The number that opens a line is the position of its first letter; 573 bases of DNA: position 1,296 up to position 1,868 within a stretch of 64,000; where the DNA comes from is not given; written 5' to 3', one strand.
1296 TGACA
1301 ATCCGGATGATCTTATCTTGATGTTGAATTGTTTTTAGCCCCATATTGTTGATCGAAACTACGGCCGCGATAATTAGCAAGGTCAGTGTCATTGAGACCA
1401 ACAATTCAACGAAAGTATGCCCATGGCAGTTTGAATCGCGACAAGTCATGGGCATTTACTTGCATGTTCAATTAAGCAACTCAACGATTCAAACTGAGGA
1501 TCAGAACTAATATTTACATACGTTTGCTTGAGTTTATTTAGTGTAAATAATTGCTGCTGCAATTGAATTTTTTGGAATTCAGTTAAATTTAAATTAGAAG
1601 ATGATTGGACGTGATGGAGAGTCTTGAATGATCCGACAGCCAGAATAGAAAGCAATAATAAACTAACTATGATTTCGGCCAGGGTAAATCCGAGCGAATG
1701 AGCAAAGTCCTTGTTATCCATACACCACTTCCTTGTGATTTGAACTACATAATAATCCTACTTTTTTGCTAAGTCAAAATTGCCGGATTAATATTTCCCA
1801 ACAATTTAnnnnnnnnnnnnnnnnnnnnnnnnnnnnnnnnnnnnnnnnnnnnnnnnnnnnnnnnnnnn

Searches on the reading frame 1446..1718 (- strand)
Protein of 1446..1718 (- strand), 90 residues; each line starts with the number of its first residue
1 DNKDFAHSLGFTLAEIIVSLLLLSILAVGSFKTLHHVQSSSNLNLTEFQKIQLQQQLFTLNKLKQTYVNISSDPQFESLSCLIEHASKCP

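Call 110: search_protein_families(library=pfam, proteins=[window:1446-1718:-], max_evalue=0.001)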
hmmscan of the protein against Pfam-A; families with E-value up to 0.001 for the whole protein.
window:1446-1718:- (90 aa): 2 families
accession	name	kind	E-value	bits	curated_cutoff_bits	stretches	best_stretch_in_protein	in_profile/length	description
PF07963.17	N_methyl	-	7.9e-05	22.5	21.2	1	9-30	5-26/27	Prokaryotic N-terminal methylation motif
PF03821.22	Mtp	-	0.00088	19.4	25.2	1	11-80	29-98/229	Golgi 4-transmembrane spanning transporter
